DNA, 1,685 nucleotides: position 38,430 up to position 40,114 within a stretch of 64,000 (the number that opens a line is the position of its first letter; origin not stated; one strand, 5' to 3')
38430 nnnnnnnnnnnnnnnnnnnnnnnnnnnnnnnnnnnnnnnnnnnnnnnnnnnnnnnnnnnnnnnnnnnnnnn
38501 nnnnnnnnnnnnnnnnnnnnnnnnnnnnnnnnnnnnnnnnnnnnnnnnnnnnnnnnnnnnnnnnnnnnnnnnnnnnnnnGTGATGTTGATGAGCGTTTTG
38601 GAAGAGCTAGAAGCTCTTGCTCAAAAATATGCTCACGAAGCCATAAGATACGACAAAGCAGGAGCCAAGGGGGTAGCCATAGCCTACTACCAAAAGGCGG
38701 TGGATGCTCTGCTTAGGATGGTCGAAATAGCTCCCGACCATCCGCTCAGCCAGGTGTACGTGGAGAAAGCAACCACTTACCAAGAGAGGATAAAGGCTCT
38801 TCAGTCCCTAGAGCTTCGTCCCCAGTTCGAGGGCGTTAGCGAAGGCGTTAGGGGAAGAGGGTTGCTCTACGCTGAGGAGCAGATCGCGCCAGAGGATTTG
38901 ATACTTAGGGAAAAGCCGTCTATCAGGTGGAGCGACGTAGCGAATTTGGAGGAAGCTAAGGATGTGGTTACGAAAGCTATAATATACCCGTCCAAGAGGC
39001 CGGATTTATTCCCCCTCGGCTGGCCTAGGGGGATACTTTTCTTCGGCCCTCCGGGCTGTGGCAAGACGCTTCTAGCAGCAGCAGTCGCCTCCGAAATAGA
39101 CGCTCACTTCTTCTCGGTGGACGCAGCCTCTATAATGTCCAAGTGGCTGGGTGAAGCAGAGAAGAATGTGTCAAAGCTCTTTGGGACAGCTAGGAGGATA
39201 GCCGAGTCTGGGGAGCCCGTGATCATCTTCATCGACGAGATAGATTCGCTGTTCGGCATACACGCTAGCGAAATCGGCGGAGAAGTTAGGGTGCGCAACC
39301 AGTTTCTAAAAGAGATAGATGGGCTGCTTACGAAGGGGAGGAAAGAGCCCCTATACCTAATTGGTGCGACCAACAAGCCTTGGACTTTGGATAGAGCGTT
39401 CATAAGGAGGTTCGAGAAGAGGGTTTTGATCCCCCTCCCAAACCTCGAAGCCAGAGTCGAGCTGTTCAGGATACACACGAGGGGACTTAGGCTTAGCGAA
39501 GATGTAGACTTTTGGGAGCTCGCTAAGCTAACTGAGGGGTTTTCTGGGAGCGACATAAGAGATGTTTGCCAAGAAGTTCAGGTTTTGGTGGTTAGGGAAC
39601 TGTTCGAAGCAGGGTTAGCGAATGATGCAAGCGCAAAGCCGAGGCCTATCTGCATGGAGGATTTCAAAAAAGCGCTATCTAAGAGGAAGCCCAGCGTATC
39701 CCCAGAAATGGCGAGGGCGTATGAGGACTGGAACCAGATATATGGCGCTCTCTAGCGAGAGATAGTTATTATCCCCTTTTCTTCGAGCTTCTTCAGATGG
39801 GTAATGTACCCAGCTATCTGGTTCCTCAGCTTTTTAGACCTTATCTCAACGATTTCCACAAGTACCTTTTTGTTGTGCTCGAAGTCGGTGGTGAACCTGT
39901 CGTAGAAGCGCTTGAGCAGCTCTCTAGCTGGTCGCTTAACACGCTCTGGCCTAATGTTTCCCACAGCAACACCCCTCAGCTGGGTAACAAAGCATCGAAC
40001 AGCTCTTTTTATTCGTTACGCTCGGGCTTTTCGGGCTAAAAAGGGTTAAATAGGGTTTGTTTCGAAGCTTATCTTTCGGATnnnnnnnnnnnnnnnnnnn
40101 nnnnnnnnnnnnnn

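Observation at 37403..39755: ESCRT-III x2 + Vps4 operon with no adjacent cdvA; MIM1-like tail on the second ESCRT-III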

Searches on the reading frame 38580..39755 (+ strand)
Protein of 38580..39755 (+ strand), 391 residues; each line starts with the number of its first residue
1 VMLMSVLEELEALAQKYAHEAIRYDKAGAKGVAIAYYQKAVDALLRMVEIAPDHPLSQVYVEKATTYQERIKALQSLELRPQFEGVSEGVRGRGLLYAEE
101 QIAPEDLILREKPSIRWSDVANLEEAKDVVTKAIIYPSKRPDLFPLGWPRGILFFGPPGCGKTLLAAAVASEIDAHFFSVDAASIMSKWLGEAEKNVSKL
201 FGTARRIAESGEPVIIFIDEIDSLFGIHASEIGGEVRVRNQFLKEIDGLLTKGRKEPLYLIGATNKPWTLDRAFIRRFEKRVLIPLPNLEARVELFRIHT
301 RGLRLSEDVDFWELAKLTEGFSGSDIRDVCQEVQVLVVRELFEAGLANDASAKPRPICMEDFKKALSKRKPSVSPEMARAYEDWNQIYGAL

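Call 3: search_protein_families(library=pfam, proteins=[window:38580-39755:+], max_evalue=1)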
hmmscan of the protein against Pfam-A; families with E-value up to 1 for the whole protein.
window:38580-39755:+ (391 aa): 25 families
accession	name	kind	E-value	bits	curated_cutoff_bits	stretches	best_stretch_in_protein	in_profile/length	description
PF00004.35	AAA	-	7.5e-36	123.9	21.2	1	152-286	1-131/131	ATPase family associated with various cellular activities (AAA)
PF17862.7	AAA_lid_3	-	9.8e-11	41.4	27.2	1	308-344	1-37/45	AAA+ lid domain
PF04212.24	MIT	-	2.3e-07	31.3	30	1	14-75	4-65/66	MIT (microtubule interacting and transport) domain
PF07724.20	AAA_2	-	1.5e-06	28.8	27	1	152-224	6-87/166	AAA domain (Cdc48 subfamily)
PF09336.16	Vps4_C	-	1.9e-06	28.2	21.3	1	352-389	25-61/61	Vps4 C terminal oligomerisation domain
PF13401.12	AAA_22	-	0.00015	22.6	27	1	152-229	8-97/130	AAA domain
PF07728.20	AAA_5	-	0.00025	21.5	22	1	152-278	2-139/139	AAA domain (dynein-related subfamily)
PF05496.18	RuvB_N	-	0.00038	20.7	27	1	152-185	36-69/159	Holliday junction DNA helicase RuvB P-loop domain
PF13173.12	AAA_14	-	0.0017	18.8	27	1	152-260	5-95/129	AAA domain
PF13191.12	AAA_16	-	0.0018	19.2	32.6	1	149-185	24-63/167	AAA ATPase domain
PF06068.19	TIP49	-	0.0038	16.9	23.8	1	150-193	51-96/347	TIP49 P-loop domain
PF24883.2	NPHP3_N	-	0.0047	17.6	24.8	1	155-176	28-49/164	Nephrocystin 3, N-terminal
PF00910.28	RNA_helicase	-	0.007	17.3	21.5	1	152-177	1-26/105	RNA helicase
PF01695.23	IstB_IS21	-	0.02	14.8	24.1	1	152-180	95-123/238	IstB-like ATP binding protein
PF13481.12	AAA_25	-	0.025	14.6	27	1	141-172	23-56/195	AAA domain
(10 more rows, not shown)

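Call 4: search_protein_families(library=ncbifam, proteins=[window:38580-39755:+], max_evalue=1)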
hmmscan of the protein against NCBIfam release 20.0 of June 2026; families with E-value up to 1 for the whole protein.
window:38580-39755:+ (391 aa): 44 families (the best 25 are shown)
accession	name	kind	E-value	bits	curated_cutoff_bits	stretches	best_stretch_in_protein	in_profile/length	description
NF041006.2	cell_div_CdvC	equivalog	2.7e-148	493.8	650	1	4-388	1-368/370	cell division protein CdvC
TIGR01243.1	CDC48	subfamily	7.1e-67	226.3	802.65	1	108-389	443-730/733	CDC48 family AAA ATPase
NF003069.1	PRK03992.1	subfamily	4.9e-54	183.9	500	1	105-341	118-356/379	proteasome-activating nucleotidase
TIGR01242.2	TIGR01242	subfamily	6.2e-54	183.3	500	1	107-341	103-339/362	proteasome-activating nucleotidase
TIGR01241.2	FtsH_fam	equivalog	4e-46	158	600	1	109-340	153-385/598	ATP-dependent zinc metalloprotease FtsH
NF047748.1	PrtsmActNtasePan1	equivalog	1.7e-44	152.5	750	1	109-341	139-373/405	proteasome-activating nucleotidase Pan1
NF047747.1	PrtsmActNtasePan2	equivalog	4.7e-42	144.6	700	1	96-340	129-375/397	proteasome-activating nucleotidase Pan2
TIGR03689.1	pup_AAA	equivalog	5.6e-34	117.7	504.75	1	104-299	168-377/512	proteasome ATPase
NF008004.0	PRK10733.1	equivalog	1e-33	116.3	1008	1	116-339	150-374/644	ATP-dependent zinc metalloprotease FtsH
NF042959.1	IteA_antiphage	equivalog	6.4e-31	107.8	510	1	147-333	123-300/367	anti-phage ATPase IteA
NF003745.1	PRK05342.1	equivalog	6.9e-09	35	359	1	152-224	112-186/418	ATP-dependent Clp protease ATP-binding subunit ClpX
TIGR00382.1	clpX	equivalog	1e-07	31.4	370.75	1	152-224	120-194/414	ATP-dependent protease ATP-binding subunit ClpX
NF003229.0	PRK04195.1-5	equivalog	2.2e-07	29.9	280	1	118-226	17-117/413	replication factor C large subunit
NF003230.0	PRK04195.1-6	equivalog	2.2e-06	26.6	441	1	150-227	40-112/494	replication factor C large subunit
NF009881.0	PRK13341.1-2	equivalog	4.8e-05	21.4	651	1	152-221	55-118/736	AAA family ATPase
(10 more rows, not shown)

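Call 8: find_encoding_contigs(protein=window:38580-39755:+, flank=10000, max_places=6)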
Protein window:38580-39755:+ (391 aa): no gene with exactly this product is on record in the collection.

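Call 21: find_related_loci(query=window:38580-39755:+, collection=genome_contigs, flank=10000)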
Query window:38580-39755:+ (391 aa) in genome_contigs; peptide patterns used: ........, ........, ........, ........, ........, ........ (x = any residue, [..] = any of these).
599 stretches matched a pattern (row limit reached: there are more); 552 encode a relative of the query (tblastn E <= 1e-3); the best 80 are kept; 80 distinct loci.
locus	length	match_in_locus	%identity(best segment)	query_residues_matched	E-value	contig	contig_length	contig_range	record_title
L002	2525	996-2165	59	3-390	2e-167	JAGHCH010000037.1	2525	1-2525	MAG: Candidatus Methanomethylicota archaeon isolate AUK277 PB_MBMC_231_c_000000000125, whole genome shotgun sequence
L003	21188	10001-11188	56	3-391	8e-152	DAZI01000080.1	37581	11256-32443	MAG TPA_asm: Candidatus Bathyarchaeota archaeon UBA233 UBA233_contig_1789, whole genome shotgun sequence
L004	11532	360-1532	57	4-391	2e-150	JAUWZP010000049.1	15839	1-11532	MAG: Candidatus Bathyarchaeota archaeon isolate CSMAG_2739 CSMAG_2739_k141_186606_length_15839_cov_11.9846, whole genome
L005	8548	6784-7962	57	1-391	9e-150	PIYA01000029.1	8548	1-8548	MAG: Candidatus Bathyarchaeota archaeon isolate M8_bin163 bin163_scaffold5964, whole genome shotgun sequence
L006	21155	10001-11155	58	4-391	2e-149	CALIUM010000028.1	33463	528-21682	MAG: uncultured archaeon isolate S1_Bin_MAXBIN__147_sub_1 genome assembly, contig: c_000000833662, whole genome shotgun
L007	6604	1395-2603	57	4-391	3e-150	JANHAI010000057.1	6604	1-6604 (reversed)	MAG: Candidatus Methanomethylicia archaeon isolate LCB019-004 scaffold_17854_c1, whole genome shotgun sequence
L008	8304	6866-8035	56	4-391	1e-149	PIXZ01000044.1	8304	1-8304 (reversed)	MAG: Candidatus Bathyarchaeota archaeon isolate M8_bin1642 bin1642_scaffold6280, whole genome shotgun sequence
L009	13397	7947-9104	55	4-391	2e-149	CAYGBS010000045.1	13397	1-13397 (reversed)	MAG TPA_asm: uncultured Candidatus Bathyarchaeia archaeon isolate ERP108616_co2_16 genome assembly, contig: NODE_7929_le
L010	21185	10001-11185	55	1-391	2e-149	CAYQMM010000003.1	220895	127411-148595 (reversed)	MAG TPA_asm: uncultured Candidatus Bathyarchaeia archaeon isolate binchicken_co178_122 genome assembly, contig: NODE_92_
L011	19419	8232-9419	55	7-391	6e-149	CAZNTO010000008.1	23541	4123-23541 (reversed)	MAG TPA_asm: uncultured Nitrososphaerota archaeon isolate binchicken_co376_150 genome assembly, contig: NODE_1922_length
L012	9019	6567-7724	57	2-391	5e-149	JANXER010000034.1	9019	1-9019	MAG: Candidatus Methanomethyliaceae archaeon isolate SKYB85 NODE_34_length_9019_cov_4.762246, whole genome shotgun seque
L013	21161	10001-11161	57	5-391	5e-149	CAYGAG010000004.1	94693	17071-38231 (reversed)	MAG TPA_asm: uncultured Candidatus Bathyarchaeia archaeon isolate ERP108616_co2_98 genome assembly, contig: NODE_149_len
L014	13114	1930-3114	55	4-391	3e-149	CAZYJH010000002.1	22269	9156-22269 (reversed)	MAG TPA_asm: uncultured Candidatus Bathyarchaeia archaeon isolate binchicken_co81_63 genome assembly, contig: NODE_3063_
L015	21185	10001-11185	55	1-391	2e-148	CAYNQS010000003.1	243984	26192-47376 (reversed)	MAG TPA_asm: uncultured Candidatus Bathyarchaeia archaeon isolate SRP323688_co1_271 genome assembly, contig: NODE_78_len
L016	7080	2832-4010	56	1-391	1e-148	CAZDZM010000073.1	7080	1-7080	MAG TPA_asm: uncultured Candidatus Bathyarchaeia archaeon isolate binchicken_co124_290 genome assembly, contig: NODE_925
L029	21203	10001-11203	56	7-390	7e-147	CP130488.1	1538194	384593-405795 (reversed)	MAG: Candidatus Methanosuratincola petrocarbonis isolate LWZ-6 chromosome, complete genome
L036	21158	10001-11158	54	4-391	2e-146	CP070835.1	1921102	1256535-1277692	MAG: Candidatus Bathyarchaeota archaeon isolate bin106 chromosome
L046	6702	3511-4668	56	3-391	1e-144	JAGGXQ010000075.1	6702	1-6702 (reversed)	MAG: Thaumarchaeota archaeon isolate AUK156 PB_MBMC_110_c_000000000111, whole genome shotgun sequence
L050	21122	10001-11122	56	3-391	1e-142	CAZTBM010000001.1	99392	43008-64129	MAG TPA_asm: uncultured Desulfurococcales archaeon isolate SRP141552_co1_235 genome assembly, contig: NODE_56_length_993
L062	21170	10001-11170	55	3-391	4e-141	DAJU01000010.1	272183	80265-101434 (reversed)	MAG TPA_asm: Thaumarchaeota archaeon UBA164 UBA164_contig_1794, whole genome shotgun sequence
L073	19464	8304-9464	55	2-391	2e-139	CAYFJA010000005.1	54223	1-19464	MAG TPA_asm: uncultured Nitrososphaerales archaeon isolate DRP004690_co1_15 genome assembly, contig: NODE_21_length_5422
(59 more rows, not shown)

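Call 41: search_protein_families(library=ncbifam, proteins=[L036:8293-9087:+, L036:9164-9994:+, L029:9181-10008:+, L073:7727-8302:+, L062:9400-9999:+, L046:2936-3514:+, L050:8224-8964:+], max_evalue=0.01)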
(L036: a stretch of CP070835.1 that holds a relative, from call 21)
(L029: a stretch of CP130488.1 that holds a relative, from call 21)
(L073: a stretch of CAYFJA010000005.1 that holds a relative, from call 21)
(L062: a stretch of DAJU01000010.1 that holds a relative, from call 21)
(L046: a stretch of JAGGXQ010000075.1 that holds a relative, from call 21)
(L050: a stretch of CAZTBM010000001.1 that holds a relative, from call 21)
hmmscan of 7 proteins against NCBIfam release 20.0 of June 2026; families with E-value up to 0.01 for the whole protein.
L036:8293-9087:+ (264 aa): 1 family
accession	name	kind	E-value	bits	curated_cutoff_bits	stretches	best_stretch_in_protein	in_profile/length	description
NF041007.1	cell_div_CdvA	equivalog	3.4e-17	62.6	350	1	7-218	3-212/235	cell division protein CdvA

L036:9164-9994:+ (276 aa): 4 families
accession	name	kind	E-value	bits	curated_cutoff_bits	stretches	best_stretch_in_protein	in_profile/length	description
NF041005.1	cell_div_CdvB1_B2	equivalog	1.6e-32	112.7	350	1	5-173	42-208/212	cell division protein CdvB1/B2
NF041008.1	cell_div_CdvB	equivalog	1.1e-29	103.9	370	2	6-185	31-211/260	cell division protein CdvB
NF041009.1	cell_div_CdvB3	equivalog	2.1e-07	30.8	170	1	6-162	12-158/164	cell division protein CdvB3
NF053609.1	Sul12a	equivalog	0.0045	17.2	150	1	231-272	9-49/103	Sul12a family chromatin-organizing protein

L029:9181-10008:+ (275 aa): 3 families
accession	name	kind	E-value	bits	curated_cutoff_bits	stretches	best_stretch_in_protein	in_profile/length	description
NF041005.1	cell_div_CdvB1_B2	equivalog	3.8e-29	101.7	350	1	2-185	23-205/212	cell division protein CdvB1/B2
NF041008.1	cell_div_CdvB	equivalog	7.6e-28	97.9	370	1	12-262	21-258/260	cell division protein CdvB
NF041009.1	cell_div_CdvB3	equivalog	2.5e-08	33.8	170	1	14-176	4-157/164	cell division protein CdvB3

L073:7727-8302:+ (191 aa): 1 family
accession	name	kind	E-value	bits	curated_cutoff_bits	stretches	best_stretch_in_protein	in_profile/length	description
NF041009.1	cell_div_CdvB3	equivalog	0.0037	17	170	1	58-162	51-151/164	cell division protein CdvB3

L062:9400-9999:+ (199 aa): 1 family
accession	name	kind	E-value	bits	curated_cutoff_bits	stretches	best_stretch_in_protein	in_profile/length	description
NF041009.1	cell_div_CdvB3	equivalog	0.00037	20.3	170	1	26-175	1-149/164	cell division protein CdvB3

L046:2936-3514:+ (192 aa): 2 families
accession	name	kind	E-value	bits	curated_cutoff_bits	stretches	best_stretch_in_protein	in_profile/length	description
NF041005.1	cell_div_CdvB1_B2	equivalog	7.3e-17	61.5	350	1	8-114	30-136/212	cell division protein CdvB1/B2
NF041008.1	cell_div_CdvB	equivalog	2.1e-13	50.6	370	1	7-182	17-195/260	cell division protein CdvB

L050:8224-8964:+ (246 aa): 1 family
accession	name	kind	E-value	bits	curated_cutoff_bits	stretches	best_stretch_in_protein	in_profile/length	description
NF041007.1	cell_div_CdvA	equivalog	1.9e-51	174.8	350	1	12-214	7-208/235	cell division protein CdvA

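Call 42: search_solved_structures(query=A3, max_evalue=0.01)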
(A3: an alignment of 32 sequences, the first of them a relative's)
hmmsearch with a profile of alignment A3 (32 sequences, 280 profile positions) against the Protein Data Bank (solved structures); distinct sequences matched with E-value up to 0.01: 11.
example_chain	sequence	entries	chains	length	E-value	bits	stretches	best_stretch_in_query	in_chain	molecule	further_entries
9s97_A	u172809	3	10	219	3.4e-47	164.2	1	7-195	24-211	Cell division protein B2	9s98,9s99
9s9j_A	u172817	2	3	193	2.9e-40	141.5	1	5-189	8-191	Cell division protein CdvB, Vps2 like protein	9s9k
2xvc_A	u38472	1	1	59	4.3e-07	32.6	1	230-277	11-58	ESCRT-III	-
6cmv_A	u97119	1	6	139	0.0025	20.3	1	217-279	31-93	Transcriptional regulator Lrs14-like protein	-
8gbd_A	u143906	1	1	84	0.005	19.3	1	227-276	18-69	Double-stranded RNA-specific adenosine deaminase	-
8gbc_A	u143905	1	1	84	0.0054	19.2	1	227-276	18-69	Double-stranded RNA-specific adenosine deaminase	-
5zu1_A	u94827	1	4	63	0.0062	19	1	229-276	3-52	Double-stranded RNA-specific adenosine deaminase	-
2l54_A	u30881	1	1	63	0.0071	18.8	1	229-276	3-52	Double-stranded RNA-specific adenosine deaminase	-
3irq_D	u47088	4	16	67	0.0075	18.7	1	229-276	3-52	Double-stranded RNA-specific adenosine deaminase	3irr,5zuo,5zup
2acj_A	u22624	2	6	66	0.0084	18.6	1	230-276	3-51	Double-stranded RNA-specific adenosine deaminase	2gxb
1qgp_A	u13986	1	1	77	0.0091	18.4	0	229-276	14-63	PROTEIN (DOUBLE STRANDED RNA ADENOSINE DEAMINASE)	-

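Call 52: find_homologous_proteins(query=window:38580-39755:+, max_evalue=1e-100)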
Query window:38580-39755:+ (391 aa): 7649 proteins with E <= 1e-100 among 8000 candidates; the best 120 are listed.
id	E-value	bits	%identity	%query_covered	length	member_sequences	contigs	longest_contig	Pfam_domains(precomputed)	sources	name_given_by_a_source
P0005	9.2e-254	859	99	99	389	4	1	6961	PF09336.17,PF07724.21,PF04212.25,PF00004.36,PF17862.8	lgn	-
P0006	2.0e-198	677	77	99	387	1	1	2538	PF09336.17,PF07724.21,PF04212.25,PF00004.36,PF13401.13,PF17862.8,PF13191.13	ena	-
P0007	1.0e-150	520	60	99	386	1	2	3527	PF13173.13,PF04212.25,PF00004.36,PF13401.13,PF17862.8,PF13191.13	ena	-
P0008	1.4e-150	520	60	98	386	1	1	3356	PF13173.13,PF04212.25,PF00004.36,PF13401.13,PF17862.8,PF13191.13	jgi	-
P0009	2.7e-150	519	59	99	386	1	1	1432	PF13173.13,PF04212.25,PF00004.36,PF13401.13,PF17862.8,PF13191.13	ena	-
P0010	3.6e-150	518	60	98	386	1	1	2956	PF13173.13,PF04212.25,PF00004.36,PF13401.13,PF17862.8,PF13191.13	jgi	-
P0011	3.9e-148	512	58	99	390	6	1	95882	PF09336.17,PF04212.25,PF00004.36,PF17862.8,PF13191.13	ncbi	-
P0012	1.1e-147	510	58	99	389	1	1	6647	PF04212.25,PF00004.36,PF17862.8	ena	-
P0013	5.9e-147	508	58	99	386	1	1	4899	PF04212.25,PF00004.36,PF13401.13,PF17862.8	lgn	-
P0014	6.5e-147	508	57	99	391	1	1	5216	PF04212.25,PF00004.36,PF17862.8,PF13191.13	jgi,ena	-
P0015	7.9e-147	507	58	99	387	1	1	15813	PF13173.13,PF04212.25,PF00004.36,PF17862.8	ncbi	ncbi:MAG: AAA family ATPase [Candidatus Bathyarchaeia archaeon]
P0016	1.1e-146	507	57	99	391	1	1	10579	PF04212.25,PF00004.36,PF17862.8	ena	-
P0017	1.2e-146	507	57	99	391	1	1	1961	PF04212.25,PF00004.36,PF17862.8,PF13191.13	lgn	-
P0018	1.3e-146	507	57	99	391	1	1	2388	PF04212.25,PF00004.36,PF17862.8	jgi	-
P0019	1.5e-146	506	57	99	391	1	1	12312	PF04212.25,PF00004.36,PF17862.8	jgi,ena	-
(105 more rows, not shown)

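Call 53: find_encoding_contigs(protein=P0007, flank=5000, max_places=2)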
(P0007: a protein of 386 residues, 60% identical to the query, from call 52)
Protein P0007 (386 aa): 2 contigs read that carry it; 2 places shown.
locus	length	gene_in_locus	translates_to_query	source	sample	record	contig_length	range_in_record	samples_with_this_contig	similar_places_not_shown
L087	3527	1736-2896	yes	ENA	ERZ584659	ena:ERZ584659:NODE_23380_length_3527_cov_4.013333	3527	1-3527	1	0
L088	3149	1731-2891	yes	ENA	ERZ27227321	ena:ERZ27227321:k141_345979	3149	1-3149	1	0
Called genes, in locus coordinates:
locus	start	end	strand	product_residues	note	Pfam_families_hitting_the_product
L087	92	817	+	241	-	PF18822:CdvA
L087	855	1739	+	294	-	PF03357:Snf7 (weak)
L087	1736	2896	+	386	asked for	PF04212:MIT (weak), PF13173:AAA_14 (faint), PF13191:AAA_16 (faint), PF13401:AAA_22 (faint), PF00004:AAA, PF17862:AAA_lid_3 (weak)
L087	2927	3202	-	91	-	-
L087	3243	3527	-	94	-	?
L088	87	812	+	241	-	PF18822:CdvA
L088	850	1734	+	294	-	PF03357:Snf7 (weak)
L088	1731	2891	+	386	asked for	PF04212:MIT (weak), PF13173:AAA_14 (faint), PF13191:AAA_16 (faint), PF13401:AAA_22 (faint), PF00004:AAA, PF17862:AAA_lid_3 (weak)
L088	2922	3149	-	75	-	?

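Call 54: find_encoding_contigs(protein=P0006, flank=5000, max_places=2)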
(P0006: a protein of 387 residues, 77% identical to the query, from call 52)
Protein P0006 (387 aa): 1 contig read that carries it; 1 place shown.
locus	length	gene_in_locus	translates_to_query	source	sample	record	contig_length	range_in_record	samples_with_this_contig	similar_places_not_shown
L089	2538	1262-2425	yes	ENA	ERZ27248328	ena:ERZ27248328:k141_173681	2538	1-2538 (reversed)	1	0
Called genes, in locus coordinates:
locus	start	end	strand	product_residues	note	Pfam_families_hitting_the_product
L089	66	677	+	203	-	-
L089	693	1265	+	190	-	-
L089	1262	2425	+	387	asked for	PF04212:MIT (weak), PF07724:AAA_2 (faint), PF13191:AAA_16 (faint), PF13401:AAA_22 (faint), PF00004:AAA, PF17862:AAA_lid_3, PF09336:Vps4_C (weak)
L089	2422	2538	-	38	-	?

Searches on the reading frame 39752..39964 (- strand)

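Call 3: search_protein_families(library=pfam, proteins=[window:39752-39964:-], max_evalue=1)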
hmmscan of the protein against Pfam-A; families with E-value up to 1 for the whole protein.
window:39752-39964:- (70 aa): 4 families
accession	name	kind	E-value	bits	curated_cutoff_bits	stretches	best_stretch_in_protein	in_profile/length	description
PF00833.23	Ribosomal_S17e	-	1.9e-19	70.2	22.8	1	1-64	1-65/122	Ribosomal S17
PF15649.12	Tox-REase-7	-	0.063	14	25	1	27-58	33-64/84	Restriction endonuclease fold toxin 7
PF13412.12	HTH_24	-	0.072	13.1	21.9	1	55-67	36-48/48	Winged helix-turn-helix DNA-binding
PF05916.17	Sld5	-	0.082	13.6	22.3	1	26-54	34-67/102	GINS complex protein helical bundle domain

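Call 4: search_protein_families(library=ncbifam, proteins=[window:39752-39964:-], max_evalue=1)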
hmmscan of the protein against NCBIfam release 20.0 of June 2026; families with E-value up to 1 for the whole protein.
window:39752-39964:- (70 aa): 1 family
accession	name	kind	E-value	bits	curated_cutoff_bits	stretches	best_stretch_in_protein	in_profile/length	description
NF002242.0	PRK01151.1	equivalog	5.8e-28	96.3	72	1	1-63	1-63/67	30S ribosomal protein S17e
